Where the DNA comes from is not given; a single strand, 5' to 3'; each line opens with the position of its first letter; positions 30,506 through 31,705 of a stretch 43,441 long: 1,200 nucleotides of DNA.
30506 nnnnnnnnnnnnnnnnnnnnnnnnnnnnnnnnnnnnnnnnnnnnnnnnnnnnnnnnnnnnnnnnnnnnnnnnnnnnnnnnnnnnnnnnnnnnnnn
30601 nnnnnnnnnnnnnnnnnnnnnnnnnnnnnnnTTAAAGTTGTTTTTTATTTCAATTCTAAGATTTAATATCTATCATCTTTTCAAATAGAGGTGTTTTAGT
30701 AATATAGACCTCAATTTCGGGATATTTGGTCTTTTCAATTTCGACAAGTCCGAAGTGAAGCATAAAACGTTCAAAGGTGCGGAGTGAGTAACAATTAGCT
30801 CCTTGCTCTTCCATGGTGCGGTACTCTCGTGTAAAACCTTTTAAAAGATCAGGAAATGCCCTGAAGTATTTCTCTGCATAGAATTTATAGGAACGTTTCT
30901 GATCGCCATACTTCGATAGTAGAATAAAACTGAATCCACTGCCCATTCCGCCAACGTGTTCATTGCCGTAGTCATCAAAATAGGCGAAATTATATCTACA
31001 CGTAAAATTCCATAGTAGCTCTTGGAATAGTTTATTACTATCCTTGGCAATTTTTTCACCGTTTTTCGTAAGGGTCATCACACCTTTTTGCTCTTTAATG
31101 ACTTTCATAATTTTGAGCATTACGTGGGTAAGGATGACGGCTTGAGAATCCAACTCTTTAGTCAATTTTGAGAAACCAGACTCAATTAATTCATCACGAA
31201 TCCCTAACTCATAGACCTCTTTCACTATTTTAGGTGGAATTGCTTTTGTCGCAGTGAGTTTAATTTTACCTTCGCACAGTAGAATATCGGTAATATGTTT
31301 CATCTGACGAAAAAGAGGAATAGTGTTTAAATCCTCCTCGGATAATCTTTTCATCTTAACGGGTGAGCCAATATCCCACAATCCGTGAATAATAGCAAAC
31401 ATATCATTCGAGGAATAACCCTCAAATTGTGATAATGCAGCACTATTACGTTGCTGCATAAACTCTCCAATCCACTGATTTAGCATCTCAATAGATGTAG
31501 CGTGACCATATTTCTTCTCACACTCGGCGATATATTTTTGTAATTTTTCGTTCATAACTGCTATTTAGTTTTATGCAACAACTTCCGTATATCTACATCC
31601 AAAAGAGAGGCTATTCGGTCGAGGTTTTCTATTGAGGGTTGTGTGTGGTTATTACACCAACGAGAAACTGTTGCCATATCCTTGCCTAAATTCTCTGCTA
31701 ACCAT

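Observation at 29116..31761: Candidate novel four-gene system: XRE-HTH / 299-aa unknown / degenerate RuvC-like / soluble Hanks Ser/Thr kinase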

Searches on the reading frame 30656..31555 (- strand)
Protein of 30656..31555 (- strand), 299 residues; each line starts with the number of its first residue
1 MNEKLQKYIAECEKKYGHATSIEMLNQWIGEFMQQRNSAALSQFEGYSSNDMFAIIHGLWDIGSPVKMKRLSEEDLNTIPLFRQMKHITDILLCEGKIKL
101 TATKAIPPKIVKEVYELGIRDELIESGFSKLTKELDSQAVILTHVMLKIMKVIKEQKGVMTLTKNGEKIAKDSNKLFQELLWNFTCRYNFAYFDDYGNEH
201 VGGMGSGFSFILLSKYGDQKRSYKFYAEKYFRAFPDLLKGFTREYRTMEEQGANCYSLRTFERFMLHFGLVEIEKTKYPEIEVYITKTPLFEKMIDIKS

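Call 3: search_protein_families(library=pfam, proteins=[window:30656-31555:-], max_evalue=1)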
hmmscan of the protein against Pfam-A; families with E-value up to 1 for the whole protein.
window:30656-31555:- (299 aa): 0 families

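Call 4: search_protein_families(library=padloc, proteins=[window:30656-31555:-], max_evalue=1)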
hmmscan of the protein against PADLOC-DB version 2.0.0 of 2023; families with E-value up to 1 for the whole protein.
window:30656-31555:- (299 aa): 0 families

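Call 5: search_protein_families(library=ncbifam, proteins=[window:30656-31555:-], max_evalue=1)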
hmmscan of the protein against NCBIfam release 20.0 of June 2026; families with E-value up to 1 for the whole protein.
window:30656-31555:- (299 aa): 1 family
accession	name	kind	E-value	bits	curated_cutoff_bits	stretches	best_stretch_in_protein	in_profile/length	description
NF047624.1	LIC_13076_fam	equivalog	0.014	15.2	110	1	247-291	24-67/214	LIC_13076 family protein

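Call 11: find_homologous_proteins(query=window:30656-31555:-)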
Query window:30656-31555:- (299 aa): 156 proteins with E <= 0.001 among 770 candidates; the best 120 are listed.
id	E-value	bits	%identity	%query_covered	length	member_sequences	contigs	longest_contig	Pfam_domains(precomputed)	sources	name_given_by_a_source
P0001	8.0e-177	605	90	99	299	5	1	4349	PF27146.1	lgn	-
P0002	5.2e-169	579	85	99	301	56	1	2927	PF27146.1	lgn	-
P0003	9.5e-155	532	78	99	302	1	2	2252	PF27146.1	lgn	-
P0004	3.0e-154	530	77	99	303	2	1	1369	PF27146.1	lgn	-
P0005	1.7e-151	521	76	99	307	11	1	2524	PF27146.1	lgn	-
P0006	6.2e-143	493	73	99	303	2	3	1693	PF27146.1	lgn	-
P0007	4.4e-139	481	71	99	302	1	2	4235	PF27146.1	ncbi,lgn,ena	-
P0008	6.2e-139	480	70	99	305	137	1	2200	PF27146.1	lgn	-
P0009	1.6e-106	374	59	99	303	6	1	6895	PF27146.1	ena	-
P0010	3.0e-93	330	52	99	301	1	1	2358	PF27146.1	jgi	-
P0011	4.3e-93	330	57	86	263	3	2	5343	PF27146.1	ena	-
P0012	6.8e-88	313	48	100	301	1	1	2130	PF27146.1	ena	-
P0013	1.8e-82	295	48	98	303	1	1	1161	PF27146.1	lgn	-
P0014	3.9e-82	294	46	100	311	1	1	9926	PF27146.1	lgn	-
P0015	9.6e-81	289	48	100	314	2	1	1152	PF27146.1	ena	-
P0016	1.9e-79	285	46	99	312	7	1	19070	PF27146.1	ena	-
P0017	6.5e-79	283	44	99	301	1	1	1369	PF27146.1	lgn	-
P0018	1.6e-77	279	46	100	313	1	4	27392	PF27146.1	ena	-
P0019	3.7e-77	277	48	99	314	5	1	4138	PF27146.1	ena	-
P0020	5.3e-77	277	47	100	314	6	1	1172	PF27146.1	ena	-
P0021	1.0e-76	276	46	99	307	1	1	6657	PF27146.1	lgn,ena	-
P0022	3.4e-76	274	46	100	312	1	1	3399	PF27146.1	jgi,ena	jgi:hypothetical protein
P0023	2.8e-75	271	47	98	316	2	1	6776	PF27146.1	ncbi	-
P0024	2.7e-74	268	45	99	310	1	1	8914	PF27146.1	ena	-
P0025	1.3e-73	266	50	85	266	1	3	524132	PF27146.1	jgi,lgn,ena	-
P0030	2.5e-72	262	47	99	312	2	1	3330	PF27146.1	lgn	-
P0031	2.1e-71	259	45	98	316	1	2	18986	PF27146.1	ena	-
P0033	2.5e-70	255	44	92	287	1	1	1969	PF27146.1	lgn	-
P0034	7.2e-70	254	44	98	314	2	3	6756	PF27146.1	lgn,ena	-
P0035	1.3e-68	249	43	99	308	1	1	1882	PF27146.1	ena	-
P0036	2.6e-68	248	44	92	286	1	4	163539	PF27146.1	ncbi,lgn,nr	ncbi:MAG: hypothetical protein K9J16_00580 [Melioribacteraceae bacterium]|nr:hypothetical protein [M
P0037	3.9e-68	248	45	92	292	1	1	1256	PF27146.1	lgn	-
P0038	4.0e-68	248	43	93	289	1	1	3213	PF27146.1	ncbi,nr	ncbi:MAG: hypothetical protein KDC80_29875 [Saprospiraceae bacterium]|nr:hypothetical protein [Sapro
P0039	4.1e-68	248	41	91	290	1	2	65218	PF27146.1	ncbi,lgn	ncbi:MAG: hypothetical protein Kow00127_05040 [Bacteroidales bacterium]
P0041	4.5e-67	244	42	92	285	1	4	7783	PF27146.1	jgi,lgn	-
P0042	1.2e-66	243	42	90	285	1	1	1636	PF27146.1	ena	-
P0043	1.8e-66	242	42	91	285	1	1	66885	PF27146.1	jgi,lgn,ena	-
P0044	2.0e-66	242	43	93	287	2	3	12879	PF27146.1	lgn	-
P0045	2.7e-66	242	42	94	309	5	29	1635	PF27146.1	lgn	-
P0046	6.0e-66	241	41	93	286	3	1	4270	PF27146.1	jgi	-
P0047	6.3e-66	241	41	91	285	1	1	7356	PF27146.1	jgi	-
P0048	1.0e-65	240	42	93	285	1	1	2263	PF27146.1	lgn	-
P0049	1.0e-65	240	43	91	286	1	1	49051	PF27146.1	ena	-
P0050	1.0e-65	240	42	90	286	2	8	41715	PF27146.1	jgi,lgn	jgi:hypothetical protein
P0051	1.1e-65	240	42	91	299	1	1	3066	PF27146.1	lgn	-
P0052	1.1e-65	240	44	92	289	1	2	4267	PF27146.1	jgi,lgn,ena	-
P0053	1.7e-65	239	41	91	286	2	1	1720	PF27146.1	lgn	-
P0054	1.7e-65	239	45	92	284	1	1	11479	PF27146.1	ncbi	-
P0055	2.1e-65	239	43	98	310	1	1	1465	PF27146.1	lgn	-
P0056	2.2e-65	239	43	92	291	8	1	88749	PF27146.1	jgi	jgi:hypothetical protein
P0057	2.6e-65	239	42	91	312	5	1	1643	PF27146.1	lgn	-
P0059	3.0e-65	238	40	92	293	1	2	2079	PF27146.1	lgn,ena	-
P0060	3.7e-65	238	42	91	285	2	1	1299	PF27146.1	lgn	-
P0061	4.9e-65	238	42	92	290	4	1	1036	PF27146.1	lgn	-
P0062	5.2e-65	238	42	91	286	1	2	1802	PF27146.1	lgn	-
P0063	5.2e-65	238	42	93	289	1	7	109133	PF27146.1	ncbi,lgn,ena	-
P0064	5.9e-65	237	42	91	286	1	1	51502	PF27146.1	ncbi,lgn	-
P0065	5.9e-65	237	43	91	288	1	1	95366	PF27146.1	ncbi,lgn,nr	ncbi:MAG: hypothetical protein K9J30_05940 [Bacteroidales bacterium]|nr:hypothetical protein [Bacter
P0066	7.0e-65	237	44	98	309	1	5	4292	PF27146.1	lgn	-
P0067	9.1e-65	237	43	89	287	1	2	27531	PF27146.1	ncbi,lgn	-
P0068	1.7e-64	236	41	91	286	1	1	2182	PF27146.1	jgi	jgi:hypothetical protein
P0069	1.8e-64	236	41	99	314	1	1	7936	PF27146.1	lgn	-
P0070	2.1e-64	236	42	93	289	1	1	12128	PF27146.1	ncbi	-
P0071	2.1e-64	236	43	92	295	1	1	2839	PF27146.1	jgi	jgi:hypothetical protein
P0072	2.8e-64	235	41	92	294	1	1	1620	PF27146.1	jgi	-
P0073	3.9e-64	235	45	93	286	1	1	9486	PF27146.1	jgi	jgi:hypothetical protein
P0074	4.0e-64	235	43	92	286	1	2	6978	PF27146.1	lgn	-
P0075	4.0e-64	235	40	92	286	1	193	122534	PF27146.1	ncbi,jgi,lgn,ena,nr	ncbi:MAG TPA: hypothetical protein PK978_02025 [Paludibacter sp.]|jgi:hypothetical protein|nr:hypoth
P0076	4.4e-64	235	42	92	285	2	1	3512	PF27146.1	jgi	jgi:hypothetical protein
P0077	4.8e-64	234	42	92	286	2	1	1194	PF27146.1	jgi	jgi:hypothetical protein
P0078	4.9e-64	234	44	88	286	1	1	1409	PF27146.1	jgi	jgi:hypothetical protein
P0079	9.0e-64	234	43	92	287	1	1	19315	PF27146.1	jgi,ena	-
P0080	9.4e-64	234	43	92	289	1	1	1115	PF27146.1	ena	-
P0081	1.0e-63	233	41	91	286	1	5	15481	PF27146.1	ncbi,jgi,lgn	-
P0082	1.2e-63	233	41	91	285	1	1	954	PF27146.1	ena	-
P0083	1.3e-63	233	40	93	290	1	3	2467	PF27146.1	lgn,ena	-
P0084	1.3e-63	233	41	91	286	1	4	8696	PF27146.1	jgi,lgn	-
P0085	1.7e-63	233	43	92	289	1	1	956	PF27146.1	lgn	-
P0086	1.8e-63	233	41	91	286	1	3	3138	PF27146.1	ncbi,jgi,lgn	-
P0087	2.3e-63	232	43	90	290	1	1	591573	PF27146.1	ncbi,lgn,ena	-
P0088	3.7e-63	232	42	92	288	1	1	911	PF27146.1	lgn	-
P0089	3.7e-63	232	42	92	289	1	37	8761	PF27146.1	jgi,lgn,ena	jgi:hypothetical protein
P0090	3.9e-63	232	43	92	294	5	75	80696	PF27146.1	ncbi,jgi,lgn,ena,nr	ncbi:MAG: hypothetical protein RBR47_10425 [Bacteroidales bacterium]|jgi:hypothetical protein|nr:hyp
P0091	4.2e-63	231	42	93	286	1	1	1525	PF27146.1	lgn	-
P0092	8.4e-63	230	40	94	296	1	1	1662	PF27146.1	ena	-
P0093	1.4e-62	230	40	91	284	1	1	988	PF27146.1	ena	-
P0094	2.0e-62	229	41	91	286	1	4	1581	PF27146.1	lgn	-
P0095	2.1e-62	229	42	92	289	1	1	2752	PF27146.1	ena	-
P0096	2.2e-62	229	42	92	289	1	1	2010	PF27146.1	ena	-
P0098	3.4e-62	228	42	92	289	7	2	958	PF27146.1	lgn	-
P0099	4.5e-62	228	43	88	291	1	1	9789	PF27146.1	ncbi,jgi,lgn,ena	-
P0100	6.3e-62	228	43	90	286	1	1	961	PF27146.1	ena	-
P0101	7.5e-62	227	42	93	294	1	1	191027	PF27146.1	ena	-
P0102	9.2e-62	227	41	93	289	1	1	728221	PF27146.1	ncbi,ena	-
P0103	1.3e-61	226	43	92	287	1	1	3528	PF27146.1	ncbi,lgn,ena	-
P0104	1.3e-61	226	42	92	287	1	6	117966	PF27146.1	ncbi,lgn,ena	-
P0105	1.5e-61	226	42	92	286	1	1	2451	PF27146.1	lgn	-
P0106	2.1e-61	226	41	89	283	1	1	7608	PF27146.1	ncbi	ncbi:MAG: hypothetical protein R6V75_03270 [Bacteroidales bacterium]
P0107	3.5e-61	225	41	93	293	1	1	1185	PF27146.1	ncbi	-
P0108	3.9e-61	225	40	91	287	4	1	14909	PF27146.1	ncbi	ncbi:MAG: hypothetical protein ACP5D1_12200 [Bacteroidales bacterium]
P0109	5.4e-61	224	41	93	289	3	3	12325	PF27146.1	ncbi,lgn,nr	ncbi:MAG: hypothetical protein PHS99_08625 [Candidatus Marinimicrobia bacterium]|nr:hypothetical pro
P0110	6.3e-61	224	40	93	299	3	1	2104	PF27146.1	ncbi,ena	-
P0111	1.1e-60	223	45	87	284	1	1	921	PF27146.1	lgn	-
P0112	1.6e-60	223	45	89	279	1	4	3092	PF27146.1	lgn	-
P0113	6.0e-60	221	42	92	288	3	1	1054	PF27146.1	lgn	-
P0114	1.7e-59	220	42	82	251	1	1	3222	PF27146.1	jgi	jgi:hypothetical protein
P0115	1.8e-59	220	39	89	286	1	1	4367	PF27146.1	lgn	-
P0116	2.7e-59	219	40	91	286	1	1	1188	PF27146.1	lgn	-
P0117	3.0e-59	219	39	91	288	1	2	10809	PF27146.1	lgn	-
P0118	3.1e-59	219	42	90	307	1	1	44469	PF27146.1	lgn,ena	-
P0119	4.0e-59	218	39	92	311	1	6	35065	PF27146.1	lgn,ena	-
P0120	5.3e-59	218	39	99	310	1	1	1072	PF27146.1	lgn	-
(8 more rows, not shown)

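Call 16: find_encoding_contigs(protein=P0075, flank=5000, max_places=5)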
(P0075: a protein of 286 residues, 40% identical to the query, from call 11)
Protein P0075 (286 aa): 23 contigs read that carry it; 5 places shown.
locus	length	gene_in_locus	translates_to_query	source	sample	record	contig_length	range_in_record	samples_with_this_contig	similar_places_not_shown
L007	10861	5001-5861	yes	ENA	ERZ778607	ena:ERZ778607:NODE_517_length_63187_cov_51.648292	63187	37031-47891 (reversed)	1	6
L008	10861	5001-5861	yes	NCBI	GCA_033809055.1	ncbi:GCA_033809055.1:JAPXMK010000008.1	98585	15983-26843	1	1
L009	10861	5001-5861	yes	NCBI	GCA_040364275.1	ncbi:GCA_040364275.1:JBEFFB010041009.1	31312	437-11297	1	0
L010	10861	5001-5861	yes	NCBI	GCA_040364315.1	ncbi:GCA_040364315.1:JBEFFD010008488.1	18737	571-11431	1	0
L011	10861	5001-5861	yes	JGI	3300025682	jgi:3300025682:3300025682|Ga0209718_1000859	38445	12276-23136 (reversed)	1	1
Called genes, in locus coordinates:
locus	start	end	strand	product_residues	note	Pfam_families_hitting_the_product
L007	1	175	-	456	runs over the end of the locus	PF01225:Mur_ligase (faint), PF08245:Mur_ligase_M, PF02875:Mur_ligase_C (weak)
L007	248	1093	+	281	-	PF00753:Lactamase_B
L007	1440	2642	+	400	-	PF13173:AAA_14, PF13635:DUF4143 (weak)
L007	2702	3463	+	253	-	PF02661:Fic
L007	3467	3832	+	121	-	PF04342:DMT_6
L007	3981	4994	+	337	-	PF13310:Virulence_RhuM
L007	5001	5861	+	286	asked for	PF27146:Y4jL_N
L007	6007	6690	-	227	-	PF18962:Por_Secre_tail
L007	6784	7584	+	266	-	-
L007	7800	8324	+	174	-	PF13707:RloB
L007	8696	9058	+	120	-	PF04342:DMT_6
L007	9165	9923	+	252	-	-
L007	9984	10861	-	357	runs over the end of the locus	PF00294:PfkB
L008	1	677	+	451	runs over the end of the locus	PF10117:McrBC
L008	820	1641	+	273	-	-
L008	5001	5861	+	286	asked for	PF27146:Y4jL_N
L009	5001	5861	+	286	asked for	PF27146:Y4jL_N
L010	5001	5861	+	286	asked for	PF27146:Y4jL_N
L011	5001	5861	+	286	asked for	PF27146:Y4jL_N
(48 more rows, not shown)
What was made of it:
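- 30656..31555 (-): Y4jL_N-family (PF27146) protein, 299 aa, predicted multi-winged-helix. A defence-island gene that is adjacent here but not part of the conserved pair. Homologues tagged PF27146 Y4jL_N (calls 11, 16).
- On Pfam PF27146 Y4jL_N (the 299-aa protein): Most of the listed homologues at E 1e-59 to 1e-177 carry a precomputed PF27146 hit, including the 90%-identical P0001 (calls 11, 16).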

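Call 17: find_encoding_contigs(protein=P0025, flank=5000, max_places=3)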
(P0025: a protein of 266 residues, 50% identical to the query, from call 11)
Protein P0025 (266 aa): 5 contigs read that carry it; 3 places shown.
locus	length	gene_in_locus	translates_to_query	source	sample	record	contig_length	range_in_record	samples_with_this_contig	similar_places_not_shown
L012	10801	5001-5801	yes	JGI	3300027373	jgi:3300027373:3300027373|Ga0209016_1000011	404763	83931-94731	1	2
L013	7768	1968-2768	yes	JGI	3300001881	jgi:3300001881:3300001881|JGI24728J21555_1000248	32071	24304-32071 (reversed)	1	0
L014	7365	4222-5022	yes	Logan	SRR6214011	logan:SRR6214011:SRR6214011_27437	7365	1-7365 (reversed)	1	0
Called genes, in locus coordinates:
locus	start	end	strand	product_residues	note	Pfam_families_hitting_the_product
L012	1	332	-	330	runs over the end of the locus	PF07804:HipA_C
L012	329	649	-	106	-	PF13657:Couple_hipA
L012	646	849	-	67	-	PF12844:HTH_19 (weak), PF13560:HTH_31 (weak), PF01381:HTH_3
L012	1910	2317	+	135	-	PF12681:Glyoxalase_2, PF18029:Glyoxalase_6 (weak)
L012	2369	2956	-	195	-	PF03352:Adenine_glyco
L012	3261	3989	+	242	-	PF19570:DUF6088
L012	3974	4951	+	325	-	PF08843:AbiEii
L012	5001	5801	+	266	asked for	PF27146:Y4jL_N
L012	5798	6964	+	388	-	PF00270:DEAD, PF00271:Helicase_C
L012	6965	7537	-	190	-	PF06197:DUF998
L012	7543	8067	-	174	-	PF00583:Acetyltransf_1, PF13302:Acetyltransf_3, PF13508:Acetyltransf_7, PF13673:Acetyltransf_10 (weak), PF08445:FR47 (weak)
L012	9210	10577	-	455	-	PF00149:Metallophos (weak), PF12850:Metallophos_2 (faint)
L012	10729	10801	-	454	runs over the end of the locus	PF00149:Metallophos, PF12850:Metallophos_2 (faint)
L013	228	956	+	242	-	PF19570:DUF6088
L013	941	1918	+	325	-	PF08843:AbiEii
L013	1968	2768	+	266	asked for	PF27146:Y4jL_N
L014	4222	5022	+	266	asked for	PF27146:Y4jL_N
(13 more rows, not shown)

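Call 18: find_encoding_contigs(protein=P0016, flank=5000, max_places=3)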
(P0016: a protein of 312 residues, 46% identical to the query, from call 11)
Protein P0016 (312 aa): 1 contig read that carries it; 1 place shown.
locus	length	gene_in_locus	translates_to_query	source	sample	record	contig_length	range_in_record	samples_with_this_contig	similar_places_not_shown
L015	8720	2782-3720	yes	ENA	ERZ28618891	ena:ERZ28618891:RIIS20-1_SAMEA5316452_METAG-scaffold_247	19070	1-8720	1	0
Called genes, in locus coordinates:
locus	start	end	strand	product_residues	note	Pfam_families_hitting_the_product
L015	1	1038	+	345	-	?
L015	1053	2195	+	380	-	PF12686:DUF3800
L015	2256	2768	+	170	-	PF26340:DNA-SBD_ScoMcrA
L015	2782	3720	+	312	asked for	PF27146:Y4jL_N (weak)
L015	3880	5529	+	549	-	PF20720:nSTAND3 (weak), PF00004:AAA (faint), PF07728:AAA_5, PF28529:McrB_lid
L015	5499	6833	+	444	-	PF10117:McrBC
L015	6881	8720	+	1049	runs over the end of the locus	PF09565:RE_NgoFVII, PF13091:PLDc_2, PF00270:DEAD (weak), PF04851:ResIII, PF18766:SWI2_SNF2, PF00271:Helicase_C, PF11907:DUF3427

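Call 63: find_encoding_contigs(protein=P0009, flank=5000, max_places=3)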
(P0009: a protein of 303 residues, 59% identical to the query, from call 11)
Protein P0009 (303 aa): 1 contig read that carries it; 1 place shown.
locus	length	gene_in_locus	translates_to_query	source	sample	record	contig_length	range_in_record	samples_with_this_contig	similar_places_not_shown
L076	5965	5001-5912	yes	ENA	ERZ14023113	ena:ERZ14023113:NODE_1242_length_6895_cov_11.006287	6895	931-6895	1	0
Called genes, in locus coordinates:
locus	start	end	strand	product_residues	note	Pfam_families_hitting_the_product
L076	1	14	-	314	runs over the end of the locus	?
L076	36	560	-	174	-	PF13858:DUF4199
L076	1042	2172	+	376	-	PF01757:Acyl_transf_3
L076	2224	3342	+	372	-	PF04235:DUF418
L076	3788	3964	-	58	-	-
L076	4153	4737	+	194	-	PF22765:DUF7010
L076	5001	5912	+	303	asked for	PF27146:Y4jL_N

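Call 64: find_encoding_contigs(protein=P0001, flank=5000, max_places=3)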
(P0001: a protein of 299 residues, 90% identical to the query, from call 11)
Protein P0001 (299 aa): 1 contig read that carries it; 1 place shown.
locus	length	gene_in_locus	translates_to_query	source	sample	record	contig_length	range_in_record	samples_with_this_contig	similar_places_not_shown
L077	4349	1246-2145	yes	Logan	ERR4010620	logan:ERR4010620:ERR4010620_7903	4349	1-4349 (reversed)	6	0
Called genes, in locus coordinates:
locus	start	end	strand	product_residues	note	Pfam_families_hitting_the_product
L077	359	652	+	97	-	PF09907:HigB_toxin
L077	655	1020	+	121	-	PF01381:HTH_3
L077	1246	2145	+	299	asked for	PF27146:Y4jL_N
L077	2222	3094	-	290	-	PF02498:Bro-N (weak), PF02661:Fic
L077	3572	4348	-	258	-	?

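Call 66: search_protein_families(library=phrogs, proteins=[window:30656-31555:-], max_evalue=0.01)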
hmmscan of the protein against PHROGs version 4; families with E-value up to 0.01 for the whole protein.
window:30656-31555:- (299 aa): 0 families

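Call 71: predict_structure(alignment_id=A6)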
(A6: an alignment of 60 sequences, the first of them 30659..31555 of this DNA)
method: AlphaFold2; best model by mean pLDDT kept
length: 299 residues; sequences in the alignment: 60
mean_pLDDT: 94.5   pTM: 0.88
mean pLDDT of the five models: 94.5, 94.4, 94.3, 94.1, 92.3
residues with pLDDT >= 90: 272; 70-90: 23; 50-70: 4; < 50: 0
segments of 3 or more residues with pLDDT < 50: none
pLDDT, mean of each block of 10 residues (from residue 1): 89 94 94 93 95 96 96 98 98 98 96 96 91 95 97 97 97 98 96 90 95 97 97 93 84 95 97 83 94 95
secondary structure, 60 per line:
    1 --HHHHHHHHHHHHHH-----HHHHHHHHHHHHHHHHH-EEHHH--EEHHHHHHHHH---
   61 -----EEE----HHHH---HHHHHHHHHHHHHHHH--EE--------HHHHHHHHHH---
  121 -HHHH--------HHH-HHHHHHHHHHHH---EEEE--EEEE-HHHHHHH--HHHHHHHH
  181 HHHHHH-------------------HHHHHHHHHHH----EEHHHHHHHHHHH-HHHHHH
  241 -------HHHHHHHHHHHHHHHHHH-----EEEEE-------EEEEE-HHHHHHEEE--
elements in order: H3-16 H22-38 H49-57 E66-68 H73-76 H80-95 H108-117 H122-125 H138-149 E153-156 E159-162 H164-170 H173-186 H206-216 H223-233 H235-240 H248-265 E271-275 E283-287 H289-294 E295-297
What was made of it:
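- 30656..31555 (-): AF2 pLDDT 94.5 (call 71).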

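Call 75: fold_search(model_id=the predicted structure, library=pdb)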
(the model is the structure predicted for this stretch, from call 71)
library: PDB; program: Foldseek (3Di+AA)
matches with E <= 10: 686; with E <= 0.001: 0
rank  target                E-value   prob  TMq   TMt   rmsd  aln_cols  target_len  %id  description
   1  8e4y                  6.5e-02  0.35  0.22  0.13  17.6       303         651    9  Cryo-EM structure of human glycerol-3-phosphate acyltransferase 1 (GPAT1) in complex with 2-oxohexadecyl-CoA (released 2022-12-21)
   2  7z1o_O                6.9e-02  0.15  0.15  0.09  19.0       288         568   12  Structure of yeast RNA Polymerase III PTC + NTPs (released 2022-08-31)
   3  5hnh_A                8.5e-02  0.41  0.25  0.26  10.7       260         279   13  Crystal structure of pyrene- and phenanthrene-modified DNA in complex with the BpuJ1 endonuclease binding domain (released 2016-08-17)
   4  6abt_A                8.9e-02  0.97  0.17  0.45   6.0        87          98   18  Crystal structure of transcription factor from Listeria monocytogenes (released 2019-06-05)
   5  6lbs_B                9.4e-02  0.47  0.17  0.31  13.0       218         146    9  Crystal structure of yeast Stn1 (released 2020-07-15)
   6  8ylf                  1.3e-01  0.75  0.18  0.33  14.9       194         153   11  Crystal structure of Burkholderia thailandensis MftR (released 2024-11-13)
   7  2va8_B                1.3e-01  0.63  0.20  0.11   9.9       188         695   15  DNA Repair Helicase Hel308 (released 2008-01-15)
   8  6lbs_F                1.3e-01  0.23  0.14  0.25  12.7       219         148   10  Crystal structure of yeast Stn1 (released 2020-07-15)
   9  7z1l_O                1.3e-01  0.15  0.15  0.09  18.5       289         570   12  Structure of yeast RNA Polymerase III Pre-Termination Complex (PTC) (released 2022-08-31)
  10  7clf_A                1.4e-01  0.20  0.17  0.15  17.6       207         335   14  PigF with SAH (released 2021-07-28)
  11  2va8_A                1.8e-01  0.51  0.22  0.12  17.1       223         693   15  DNA Repair Helicase Hel308 (released 2008-01-15)
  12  8xtg_C                1.9e-01  0.23  0.15  0.12  19.9       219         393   16  Crystal structure of methyltransferase MpaG' in complex with SAH and DMMPA (released 2024-08-28)
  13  8xtg_E                1.9e-01  0.15  0.15  0.12  20.9       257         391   13  Crystal structure of methyltransferase MpaG' in complex with SAH and DMMPA (released 2024-08-28)
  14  5hnf_A                2.3e-01  0.30  0.26  0.27  10.2       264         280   12  Crystal structure of pyrene- and phenanthrene-modified DNA in complex with the BpuJ1 endonuclease binding domain (released 2016-08-17)
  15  5zr1_A                2.4e-01  0.35  0.19  0.12  12.8       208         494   14  Saccharomyces Cerevisiae Origin Recognition Complex Bound to a 72-bp Origin DNA containing ACS and B1 element (released 2018-07-11)
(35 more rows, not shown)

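Call 79: find_encoding_contigs(protein=P0002, flank=4000, max_places=4)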
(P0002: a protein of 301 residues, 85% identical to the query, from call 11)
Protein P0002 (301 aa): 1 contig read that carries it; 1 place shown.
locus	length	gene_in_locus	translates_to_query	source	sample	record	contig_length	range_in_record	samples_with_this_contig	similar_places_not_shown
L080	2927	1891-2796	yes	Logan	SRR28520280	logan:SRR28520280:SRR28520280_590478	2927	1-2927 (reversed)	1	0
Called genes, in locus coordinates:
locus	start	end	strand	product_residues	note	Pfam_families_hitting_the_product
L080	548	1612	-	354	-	-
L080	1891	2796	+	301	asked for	PF27146:Y4jL_N (weak)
